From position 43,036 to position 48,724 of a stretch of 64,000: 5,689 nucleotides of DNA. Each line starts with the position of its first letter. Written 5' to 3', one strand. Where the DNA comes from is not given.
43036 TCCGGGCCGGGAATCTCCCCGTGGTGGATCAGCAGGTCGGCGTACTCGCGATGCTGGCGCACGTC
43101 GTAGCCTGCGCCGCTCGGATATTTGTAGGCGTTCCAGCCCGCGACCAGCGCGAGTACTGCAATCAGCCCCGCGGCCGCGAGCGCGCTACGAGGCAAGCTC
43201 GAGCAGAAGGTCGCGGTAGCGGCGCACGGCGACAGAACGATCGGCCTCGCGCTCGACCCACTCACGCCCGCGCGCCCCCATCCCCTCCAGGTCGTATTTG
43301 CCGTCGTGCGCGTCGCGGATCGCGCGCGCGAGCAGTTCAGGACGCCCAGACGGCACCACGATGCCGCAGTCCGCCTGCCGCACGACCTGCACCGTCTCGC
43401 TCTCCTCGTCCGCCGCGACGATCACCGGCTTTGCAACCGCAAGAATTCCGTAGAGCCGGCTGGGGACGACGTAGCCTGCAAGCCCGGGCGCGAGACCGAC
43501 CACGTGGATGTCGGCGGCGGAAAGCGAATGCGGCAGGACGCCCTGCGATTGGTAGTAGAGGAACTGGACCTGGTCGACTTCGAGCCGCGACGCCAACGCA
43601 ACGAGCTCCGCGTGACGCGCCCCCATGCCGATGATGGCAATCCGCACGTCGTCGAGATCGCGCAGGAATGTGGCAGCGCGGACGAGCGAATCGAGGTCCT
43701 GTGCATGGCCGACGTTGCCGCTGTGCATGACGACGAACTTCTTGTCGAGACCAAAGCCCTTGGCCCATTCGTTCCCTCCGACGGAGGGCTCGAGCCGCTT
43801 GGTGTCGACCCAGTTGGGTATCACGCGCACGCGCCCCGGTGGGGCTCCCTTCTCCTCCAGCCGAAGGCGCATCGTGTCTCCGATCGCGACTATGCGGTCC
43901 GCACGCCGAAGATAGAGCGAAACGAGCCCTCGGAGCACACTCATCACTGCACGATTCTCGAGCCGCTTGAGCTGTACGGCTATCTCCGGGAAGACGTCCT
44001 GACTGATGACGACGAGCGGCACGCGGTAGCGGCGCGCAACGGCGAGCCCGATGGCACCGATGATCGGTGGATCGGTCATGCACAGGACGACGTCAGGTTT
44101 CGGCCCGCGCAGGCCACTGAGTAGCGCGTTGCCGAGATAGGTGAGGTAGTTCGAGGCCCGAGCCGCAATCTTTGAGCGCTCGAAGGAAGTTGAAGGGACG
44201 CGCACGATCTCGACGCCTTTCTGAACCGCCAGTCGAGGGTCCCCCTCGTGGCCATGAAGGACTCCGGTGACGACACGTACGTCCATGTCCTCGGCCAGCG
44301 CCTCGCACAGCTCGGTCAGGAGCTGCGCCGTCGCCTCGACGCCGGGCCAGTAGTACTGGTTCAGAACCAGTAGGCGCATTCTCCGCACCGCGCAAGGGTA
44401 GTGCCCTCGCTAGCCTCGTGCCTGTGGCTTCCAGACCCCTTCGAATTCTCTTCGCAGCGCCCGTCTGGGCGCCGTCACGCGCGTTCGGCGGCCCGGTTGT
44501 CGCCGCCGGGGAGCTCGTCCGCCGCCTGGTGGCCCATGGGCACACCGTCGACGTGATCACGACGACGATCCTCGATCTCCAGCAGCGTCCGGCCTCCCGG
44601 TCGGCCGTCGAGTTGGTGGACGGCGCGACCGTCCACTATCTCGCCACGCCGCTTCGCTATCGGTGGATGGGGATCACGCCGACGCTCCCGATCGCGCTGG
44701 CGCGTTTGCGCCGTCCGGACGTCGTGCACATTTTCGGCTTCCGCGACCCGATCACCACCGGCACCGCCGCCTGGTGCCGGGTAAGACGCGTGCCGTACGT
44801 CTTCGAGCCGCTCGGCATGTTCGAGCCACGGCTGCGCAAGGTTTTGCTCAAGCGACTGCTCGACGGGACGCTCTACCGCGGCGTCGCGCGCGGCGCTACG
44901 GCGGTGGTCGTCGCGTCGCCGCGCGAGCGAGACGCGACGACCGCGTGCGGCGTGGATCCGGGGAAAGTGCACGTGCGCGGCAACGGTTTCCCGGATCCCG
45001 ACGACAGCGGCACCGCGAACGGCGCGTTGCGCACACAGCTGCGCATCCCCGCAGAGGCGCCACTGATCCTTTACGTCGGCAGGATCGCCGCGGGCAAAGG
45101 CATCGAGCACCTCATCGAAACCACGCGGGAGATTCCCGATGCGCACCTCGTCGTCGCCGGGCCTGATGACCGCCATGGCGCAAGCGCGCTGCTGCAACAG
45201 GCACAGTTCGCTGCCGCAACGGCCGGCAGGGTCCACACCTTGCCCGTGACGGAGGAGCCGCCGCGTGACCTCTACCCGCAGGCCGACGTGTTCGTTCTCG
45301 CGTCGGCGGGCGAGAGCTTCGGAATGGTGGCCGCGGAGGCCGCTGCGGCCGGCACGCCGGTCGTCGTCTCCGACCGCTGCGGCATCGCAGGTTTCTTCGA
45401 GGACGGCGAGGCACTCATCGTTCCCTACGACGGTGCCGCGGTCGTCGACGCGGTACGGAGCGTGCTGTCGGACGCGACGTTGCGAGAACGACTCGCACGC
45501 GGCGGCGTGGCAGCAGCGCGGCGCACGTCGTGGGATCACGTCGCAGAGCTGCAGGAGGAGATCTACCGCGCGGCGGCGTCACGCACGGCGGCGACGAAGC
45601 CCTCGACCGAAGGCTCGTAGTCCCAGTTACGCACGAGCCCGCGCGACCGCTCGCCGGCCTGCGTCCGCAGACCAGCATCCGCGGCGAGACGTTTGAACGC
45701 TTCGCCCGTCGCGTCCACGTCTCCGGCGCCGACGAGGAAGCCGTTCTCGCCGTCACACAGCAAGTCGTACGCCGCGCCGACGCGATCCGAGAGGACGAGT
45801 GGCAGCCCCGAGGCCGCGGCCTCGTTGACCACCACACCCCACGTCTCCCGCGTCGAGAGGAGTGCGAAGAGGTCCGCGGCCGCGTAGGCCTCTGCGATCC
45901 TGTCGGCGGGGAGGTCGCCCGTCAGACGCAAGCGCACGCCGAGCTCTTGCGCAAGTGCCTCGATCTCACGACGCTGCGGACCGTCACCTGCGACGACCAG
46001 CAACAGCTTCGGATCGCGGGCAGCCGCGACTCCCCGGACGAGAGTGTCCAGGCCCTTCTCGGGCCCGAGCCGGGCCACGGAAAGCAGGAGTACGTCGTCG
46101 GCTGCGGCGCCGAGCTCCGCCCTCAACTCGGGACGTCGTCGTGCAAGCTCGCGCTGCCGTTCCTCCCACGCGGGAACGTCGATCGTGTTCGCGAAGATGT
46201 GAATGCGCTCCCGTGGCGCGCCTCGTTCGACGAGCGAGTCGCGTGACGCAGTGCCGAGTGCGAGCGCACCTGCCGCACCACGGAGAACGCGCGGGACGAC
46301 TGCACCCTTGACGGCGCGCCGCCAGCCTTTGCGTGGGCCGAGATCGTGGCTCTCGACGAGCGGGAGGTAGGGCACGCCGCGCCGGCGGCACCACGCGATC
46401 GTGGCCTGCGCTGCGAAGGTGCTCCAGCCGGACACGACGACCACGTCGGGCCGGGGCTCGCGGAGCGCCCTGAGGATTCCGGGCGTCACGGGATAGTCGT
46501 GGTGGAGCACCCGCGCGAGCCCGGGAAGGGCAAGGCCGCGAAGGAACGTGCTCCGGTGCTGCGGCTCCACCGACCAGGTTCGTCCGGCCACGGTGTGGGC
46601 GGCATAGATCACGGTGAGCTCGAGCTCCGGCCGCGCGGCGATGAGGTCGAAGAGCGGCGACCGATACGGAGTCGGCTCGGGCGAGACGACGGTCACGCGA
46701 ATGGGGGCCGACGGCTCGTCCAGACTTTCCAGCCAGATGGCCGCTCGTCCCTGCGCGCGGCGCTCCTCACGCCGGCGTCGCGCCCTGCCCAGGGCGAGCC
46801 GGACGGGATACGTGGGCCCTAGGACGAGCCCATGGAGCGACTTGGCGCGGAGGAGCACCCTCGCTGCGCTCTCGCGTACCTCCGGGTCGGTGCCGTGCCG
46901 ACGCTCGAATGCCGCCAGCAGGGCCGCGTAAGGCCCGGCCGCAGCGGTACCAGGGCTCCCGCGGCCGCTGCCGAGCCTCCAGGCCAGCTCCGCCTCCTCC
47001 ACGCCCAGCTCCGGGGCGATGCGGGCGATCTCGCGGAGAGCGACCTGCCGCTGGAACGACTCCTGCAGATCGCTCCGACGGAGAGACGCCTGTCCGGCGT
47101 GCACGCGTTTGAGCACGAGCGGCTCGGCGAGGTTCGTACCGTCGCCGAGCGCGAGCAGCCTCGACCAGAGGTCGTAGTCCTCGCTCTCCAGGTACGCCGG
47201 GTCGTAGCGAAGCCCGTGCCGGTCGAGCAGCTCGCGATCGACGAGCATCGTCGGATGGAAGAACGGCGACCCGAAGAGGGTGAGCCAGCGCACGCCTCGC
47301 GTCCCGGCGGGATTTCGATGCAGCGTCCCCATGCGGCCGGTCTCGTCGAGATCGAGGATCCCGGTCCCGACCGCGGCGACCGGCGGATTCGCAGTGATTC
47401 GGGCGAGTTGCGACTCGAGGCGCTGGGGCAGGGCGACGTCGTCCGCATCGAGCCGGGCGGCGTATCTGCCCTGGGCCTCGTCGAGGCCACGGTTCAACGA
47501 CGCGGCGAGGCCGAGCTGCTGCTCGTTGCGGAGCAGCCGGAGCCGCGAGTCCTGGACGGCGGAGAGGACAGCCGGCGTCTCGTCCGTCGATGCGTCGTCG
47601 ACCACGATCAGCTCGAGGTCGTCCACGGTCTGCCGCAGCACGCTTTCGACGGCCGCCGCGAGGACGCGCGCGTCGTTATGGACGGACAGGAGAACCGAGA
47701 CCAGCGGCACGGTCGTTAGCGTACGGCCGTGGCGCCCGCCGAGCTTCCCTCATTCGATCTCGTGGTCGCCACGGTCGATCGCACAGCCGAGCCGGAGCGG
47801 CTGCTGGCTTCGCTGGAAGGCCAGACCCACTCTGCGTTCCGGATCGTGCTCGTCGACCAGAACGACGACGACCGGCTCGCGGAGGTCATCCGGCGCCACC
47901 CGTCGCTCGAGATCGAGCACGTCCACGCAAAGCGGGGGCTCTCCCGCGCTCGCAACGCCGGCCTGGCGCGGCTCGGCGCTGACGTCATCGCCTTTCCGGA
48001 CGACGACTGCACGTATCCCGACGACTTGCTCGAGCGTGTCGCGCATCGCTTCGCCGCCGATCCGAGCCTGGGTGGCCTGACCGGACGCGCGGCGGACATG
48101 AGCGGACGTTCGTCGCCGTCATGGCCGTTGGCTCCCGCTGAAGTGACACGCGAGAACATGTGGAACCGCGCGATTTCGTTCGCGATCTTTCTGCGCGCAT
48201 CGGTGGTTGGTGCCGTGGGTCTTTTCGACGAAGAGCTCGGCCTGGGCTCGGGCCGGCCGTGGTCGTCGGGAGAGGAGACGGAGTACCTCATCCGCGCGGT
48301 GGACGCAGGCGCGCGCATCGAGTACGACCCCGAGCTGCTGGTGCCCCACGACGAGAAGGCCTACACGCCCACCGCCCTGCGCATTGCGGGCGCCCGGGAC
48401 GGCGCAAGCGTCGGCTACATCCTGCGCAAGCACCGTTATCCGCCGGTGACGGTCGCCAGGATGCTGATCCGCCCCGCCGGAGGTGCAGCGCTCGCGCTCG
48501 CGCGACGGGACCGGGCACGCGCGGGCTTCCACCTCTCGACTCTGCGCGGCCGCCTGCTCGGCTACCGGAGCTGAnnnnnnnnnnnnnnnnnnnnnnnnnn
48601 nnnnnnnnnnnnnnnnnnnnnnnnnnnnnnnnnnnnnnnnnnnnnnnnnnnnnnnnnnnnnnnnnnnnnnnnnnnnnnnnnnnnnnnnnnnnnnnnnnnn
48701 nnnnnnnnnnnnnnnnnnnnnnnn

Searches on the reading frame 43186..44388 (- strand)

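Call 47: search_protein_families(library=pfam, proteins=[window:43186-44388:-], max_evalue=0.0001)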
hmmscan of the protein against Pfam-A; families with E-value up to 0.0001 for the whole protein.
window:43186-44388:- (400 aa): 4 families
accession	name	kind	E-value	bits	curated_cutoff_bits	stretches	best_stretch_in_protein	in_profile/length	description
PF13579.12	Glyco_trans_4_4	-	7.1e-21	75.6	29.7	1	24-193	7-158/158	Glycosyl transferase 4-like domain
PF13439.12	Glyco_transf_4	-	4.9e-18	66.2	28.5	1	23-198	7-170/170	Glycosyltransferase Family 4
PF00534.26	Glycos_transf_1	-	5.1e-13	49.4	26.4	1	214-377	11-172/172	Glycosyl transferases group 1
PF13692.12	Glyco_trans_1_4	-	2e-09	38.3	27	1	218-359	2-138/142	Glycosyl transferases group 1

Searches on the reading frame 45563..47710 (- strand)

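Call 48: search_protein_families(library=pfam, proteins=[window:45563-47710:-], max_evalue=0.0001)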
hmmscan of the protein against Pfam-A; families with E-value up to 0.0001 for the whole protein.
window:45563-47710:- (715 aa): 8 families
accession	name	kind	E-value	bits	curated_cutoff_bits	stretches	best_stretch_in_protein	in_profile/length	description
PF00534.26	Glycos_transf_1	-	6.5e-33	114.1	26.4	1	526-690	2-170/172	Glycosyl transferases group 1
PF00535.33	Glycos_transf_2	-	1.1e-32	113.7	23.3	1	5-164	1-166/168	Glycosyl transferase family 2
PF13692.12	Glyco_trans_1_4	-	1.6e-25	90.5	27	1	542-678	4-142/142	Glycosyl transferases group 1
PF13579.12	Glyco_trans_4_4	-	1.5e-11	45.3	29.7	1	376-508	28-157/158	Glycosyl transferase 4-like domain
PF13641.12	Glyco_tranf_2_3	-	5.9e-11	43.3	27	1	6-191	5-200/230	Glycosyltransferase like family 2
PF10111.15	Glyco_tranf_2_2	-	3e-09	37.2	27.3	1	23-106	18-107/276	Glycosyltransferase like family 2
PF13439.12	Glyco_transf_4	-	4.6e-08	33.7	28.5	1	395-512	47-168/170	Glycosyltransferase Family 4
PF20706.3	GT4-conflict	-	2.5e-07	30.5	26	1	464-650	132-320/385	Family 4 Glycosyltransferase in conflict systems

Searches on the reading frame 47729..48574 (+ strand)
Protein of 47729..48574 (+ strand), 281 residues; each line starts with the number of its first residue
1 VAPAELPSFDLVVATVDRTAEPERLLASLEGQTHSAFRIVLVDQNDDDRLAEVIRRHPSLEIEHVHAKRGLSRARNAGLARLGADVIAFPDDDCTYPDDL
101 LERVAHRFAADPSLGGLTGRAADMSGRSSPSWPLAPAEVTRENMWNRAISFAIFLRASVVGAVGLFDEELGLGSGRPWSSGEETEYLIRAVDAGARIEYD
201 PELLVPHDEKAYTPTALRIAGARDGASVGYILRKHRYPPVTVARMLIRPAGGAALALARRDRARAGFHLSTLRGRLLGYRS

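Call 48: search_protein_families(library=pfam, proteins=[window:47729-48574:+], max_evalue=0.0001)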
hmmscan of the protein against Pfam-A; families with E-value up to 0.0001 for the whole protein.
window:47729-48574:+ (281 aa): 2 families
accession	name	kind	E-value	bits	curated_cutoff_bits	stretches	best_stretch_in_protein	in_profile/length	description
PF00535.33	Glycos_transf_2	-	5.2e-18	66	23.3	1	17-150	8-150/168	Glycosyl transferase family 2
PF13641.12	Glyco_tranf_2_3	-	6.7e-08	33.3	27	1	7-208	1-212/230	Glycosyltransferase like family 2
